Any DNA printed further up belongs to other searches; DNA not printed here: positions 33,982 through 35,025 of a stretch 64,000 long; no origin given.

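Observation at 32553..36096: Lif-like foldase translationally coupled to an Lnt-like N-acyltransferase, divergent from a compact cutinase/PETase-motif secreted hydrolase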

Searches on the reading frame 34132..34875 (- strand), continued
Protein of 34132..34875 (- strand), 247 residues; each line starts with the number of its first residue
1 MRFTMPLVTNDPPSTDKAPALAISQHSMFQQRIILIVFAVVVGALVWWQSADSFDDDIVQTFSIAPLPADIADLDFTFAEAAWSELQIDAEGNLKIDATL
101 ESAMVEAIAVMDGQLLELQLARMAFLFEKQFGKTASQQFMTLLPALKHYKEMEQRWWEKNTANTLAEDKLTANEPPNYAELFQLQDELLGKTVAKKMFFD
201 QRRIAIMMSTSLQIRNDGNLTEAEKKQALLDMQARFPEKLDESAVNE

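Call 76: fold_search(model_id=the predicted structure, library=pdb)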
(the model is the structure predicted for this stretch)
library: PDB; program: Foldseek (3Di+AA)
matches with E <= 10: 30; with E <= 0.001: 0
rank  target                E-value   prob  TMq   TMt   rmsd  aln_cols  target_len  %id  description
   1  2es4_E                5.5e-02  1.00  0.45  0.40   6.2       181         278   16  Crystal structure of the Burkholderia glumae lipase-specific foldase in complex with its cognate lipase (released 2006-03-07)
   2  9g8u_B                5.8e-02  1.00  0.48  0.42   6.4       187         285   14  Structure of the LipA:LipB complex from Acinetobacter baumannii (released 2025-02-19)
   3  2es4_D                2.3e-01  0.99  0.42  0.39   5.5       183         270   17  Crystal structure of the Burkholderia glumae lipase-specific foldase in complex with its cognate lipase (released 2006-03-07)
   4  6gsf_MODEL_1_A        9.8e-01  0.93  0.24  0.63   2.3        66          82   21  Solution structure of lipase binding domain LID1 of foldase from Pseudomonas aeruginosa (released 2018-12-26)
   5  6cse_C                2.2e+00  0.06  0.14  0.09  16.2       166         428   16  Crystal structure of sodium/alanine symporter AgcS with L-alanine bound (released 2019-01-30)
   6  2ynq_B                4.1e+00  0.11  0.16  0.24  11.6       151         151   12  Crystal Structure of Geobacillus thermodenitrificans EssB extracellular fragment (released 2012-12-05)
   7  2ynq_A                4.1e+00  0.10  0.15  0.23  11.9       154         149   14  Crystal Structure of Geobacillus thermodenitrificans EssB extracellular fragment (released 2012-12-05)
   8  9oa1_Y                4.5e+00  0.06  0.15  0.18  14.8       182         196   12  Ecoli DnaB helicase and Phage Lambda loader P with ADP-Mg in a 6:5 stoichiometry ratio. (released 2025-07-16)
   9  8iuf_4G               5.0e+00  0.03  0.16  0.13  32.0       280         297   10  Cryo-EM structure of Euglena gracilis super-complex I+III2+IV, composite (released 2024-02-28)
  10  6x07_A                6.4e+00  0.04  0.15  0.08  13.9       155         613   14  Nic96 from S. cerevisiae bound by VHH-SAN12 (released 2020-12-09)
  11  4hou_B                6.4e+00  0.03  0.17  0.17  15.1       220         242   13  Crystal Structure of N-terminal Human IFIT1 (released 2013-01-30)
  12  2azj_B                6.4e+00  0.02  0.13  0.12  15.1       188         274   12  Crystal structure for the mutant D81C of Sulfolobus solfataricus hexaprenyl pyrophosphate synthase (released 2006-03-14)
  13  3qk6_B                6.8e+00  0.14  0.17  0.14  12.6        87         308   16  Crystal structure of Escherichia coli PhnD (released 2011-10-12)
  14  4hte                  7.1e+00  0.04  0.16  0.13  16.9       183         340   14  Crystal Structure of the C-terminal domain of Nicking Enzyme from Staphylococcus aureus (released 2013-01-30)
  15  3v0a_B                7.5e+00  0.06  0.19  0.05  32.3       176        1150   12  2.7 angstrom crystal structure of BoNT/Ai in complex with NTNHA (released 2012-03-14)
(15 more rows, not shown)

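Call 89: search_protein_representatives(alignment_id=A4)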
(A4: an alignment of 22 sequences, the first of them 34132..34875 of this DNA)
Query: 22 sequences, 223 profile positions. Proteins with E-value up to 0.001 (for the whole library): 243; up to 1e-10: 60; up to 1e-30: 10. The best 150 are listed.
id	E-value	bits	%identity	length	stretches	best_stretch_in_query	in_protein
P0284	1.7e-89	315.1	-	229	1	1-218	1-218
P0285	3.6e-84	297.7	-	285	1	12-216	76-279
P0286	1.9e-83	295.4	-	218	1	12-220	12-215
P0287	3.5e-80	284.7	-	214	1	10-218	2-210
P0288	4.9e-76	271.1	-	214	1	11-215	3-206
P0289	1.9e-71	256.1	-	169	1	6-158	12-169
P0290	4.5e-58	212.4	-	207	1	21-218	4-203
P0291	1.3e-51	191.3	-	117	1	106-223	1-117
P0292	2.8e-35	137.8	-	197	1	25-192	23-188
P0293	9.3e-35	136.1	-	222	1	16-218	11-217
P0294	1.7e-27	112.4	-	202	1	18-192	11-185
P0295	1.7e-26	109.1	-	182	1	51-216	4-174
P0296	1.0e-24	103.3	-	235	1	36-217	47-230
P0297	1.8e-24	102.5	-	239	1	33-217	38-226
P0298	1.6e-22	96.1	-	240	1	16-215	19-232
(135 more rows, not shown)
